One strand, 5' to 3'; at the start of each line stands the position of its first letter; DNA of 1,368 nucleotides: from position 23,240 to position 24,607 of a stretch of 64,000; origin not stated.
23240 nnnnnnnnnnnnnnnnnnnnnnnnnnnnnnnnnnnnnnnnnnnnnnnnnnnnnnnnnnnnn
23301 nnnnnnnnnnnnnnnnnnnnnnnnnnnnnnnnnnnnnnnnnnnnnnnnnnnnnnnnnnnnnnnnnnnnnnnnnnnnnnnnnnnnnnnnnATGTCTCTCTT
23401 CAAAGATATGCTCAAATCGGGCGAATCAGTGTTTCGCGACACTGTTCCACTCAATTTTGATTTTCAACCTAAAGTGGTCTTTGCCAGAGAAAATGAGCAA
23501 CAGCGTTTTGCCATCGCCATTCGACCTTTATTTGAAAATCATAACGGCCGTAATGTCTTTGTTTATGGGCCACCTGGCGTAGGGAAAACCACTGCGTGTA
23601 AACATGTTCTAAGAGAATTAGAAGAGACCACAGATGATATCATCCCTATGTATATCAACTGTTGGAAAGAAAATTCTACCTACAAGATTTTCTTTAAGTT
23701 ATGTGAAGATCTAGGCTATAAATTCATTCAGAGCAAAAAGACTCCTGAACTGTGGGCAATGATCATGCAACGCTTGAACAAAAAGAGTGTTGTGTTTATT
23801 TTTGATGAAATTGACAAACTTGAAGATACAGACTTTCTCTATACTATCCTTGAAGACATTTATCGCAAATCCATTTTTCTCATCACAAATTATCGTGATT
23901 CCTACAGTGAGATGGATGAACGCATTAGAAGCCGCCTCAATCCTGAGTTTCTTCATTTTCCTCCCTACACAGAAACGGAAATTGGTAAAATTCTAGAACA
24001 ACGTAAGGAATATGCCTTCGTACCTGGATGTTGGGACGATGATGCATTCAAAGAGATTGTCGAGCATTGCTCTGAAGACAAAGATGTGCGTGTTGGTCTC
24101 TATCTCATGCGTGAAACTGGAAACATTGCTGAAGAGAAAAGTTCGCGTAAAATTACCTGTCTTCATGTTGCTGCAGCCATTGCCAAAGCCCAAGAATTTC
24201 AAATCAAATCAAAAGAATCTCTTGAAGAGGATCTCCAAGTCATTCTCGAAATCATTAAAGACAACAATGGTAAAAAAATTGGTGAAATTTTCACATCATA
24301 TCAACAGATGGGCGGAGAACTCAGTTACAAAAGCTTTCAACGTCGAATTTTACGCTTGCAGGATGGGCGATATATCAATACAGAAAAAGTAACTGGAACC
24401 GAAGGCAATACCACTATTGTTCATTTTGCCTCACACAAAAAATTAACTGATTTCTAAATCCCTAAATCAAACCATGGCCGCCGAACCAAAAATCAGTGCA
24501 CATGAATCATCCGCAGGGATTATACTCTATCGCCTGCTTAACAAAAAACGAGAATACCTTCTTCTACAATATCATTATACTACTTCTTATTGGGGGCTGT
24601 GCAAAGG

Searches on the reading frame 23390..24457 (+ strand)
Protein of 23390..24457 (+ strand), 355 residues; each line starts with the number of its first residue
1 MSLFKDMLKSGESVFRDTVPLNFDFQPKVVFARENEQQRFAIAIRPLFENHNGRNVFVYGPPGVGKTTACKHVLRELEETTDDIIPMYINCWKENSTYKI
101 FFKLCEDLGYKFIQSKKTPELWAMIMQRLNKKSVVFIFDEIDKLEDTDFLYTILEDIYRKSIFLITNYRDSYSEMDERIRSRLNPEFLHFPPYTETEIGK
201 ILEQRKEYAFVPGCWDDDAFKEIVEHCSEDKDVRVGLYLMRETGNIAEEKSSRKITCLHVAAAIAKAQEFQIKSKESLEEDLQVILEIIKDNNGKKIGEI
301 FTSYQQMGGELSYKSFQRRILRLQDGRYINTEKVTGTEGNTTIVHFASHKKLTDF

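Call 83: search_protein_families(library=pfam, proteins=[window:23390-24457:+], max_evalue=0.001)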
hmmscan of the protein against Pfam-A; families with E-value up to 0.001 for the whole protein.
window:23390-24457:+ (355 aa): 19 families
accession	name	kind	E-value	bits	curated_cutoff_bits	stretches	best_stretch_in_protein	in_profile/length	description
PF13401.12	AAA_22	-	1.6e-15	58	27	1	52-153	4-104/130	AAA domain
PF22703.2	Cdc6_lid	-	9.5e-12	45.1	27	1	200-263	2-66/68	Cdc6 AAA+ ATPase-type lid domain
PF00931.28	NB-ARC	-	9.4e-10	38.6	23.5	1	44-171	9-139/248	NB-ARC domain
PF13191.12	AAA_16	-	1.9e-09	38.7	32.6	1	30-91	2-60/167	AAA ATPase domain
PF00004.35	AAA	-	6e-09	36.9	21.2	1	57-184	2-124/131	ATPase family associated with various cellular activities (AAA)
PF05729.18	NACHT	-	1e-07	32.4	26.7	1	55-163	2-124/167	NACHT domain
PF24883.2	NPHP3_N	-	2.4e-07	31.5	24.8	1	52-96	21-63/164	Nephrocystin 3, N-terminal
PF03266.21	NTPase_1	-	1.4e-06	28.7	23.9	1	55-93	1-39/168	NTPase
PF01637.24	ATPase_2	-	5.1e-06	26.9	33.2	1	45-145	12-123/225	ATPase domain predominantly from Archaea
PF13173.12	AAA_14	-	6.2e-06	26.7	27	1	54-166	3-96/129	AAA domain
PF05621.17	TniB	-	1e-05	25.5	22.4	1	51-145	33-132/189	Bacterial TniB protein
PF20720.3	nSTAND3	-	1.4e-05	25.3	27.2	1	54-141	18-99/155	Novel STAND NTPase 3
PF05496.18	RuvB_N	-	2.1e-05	24.8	27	0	54-79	34-59/159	Holliday junction DNA helicase RuvB P-loop domain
PF07693.20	KAP_NTPase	-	2.3e-05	24.3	20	0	54-102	21-69/293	KAP family P-loop domain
PF13479.12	AAA_24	-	0.00012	22.4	27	1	54-156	3-88/195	AAA domain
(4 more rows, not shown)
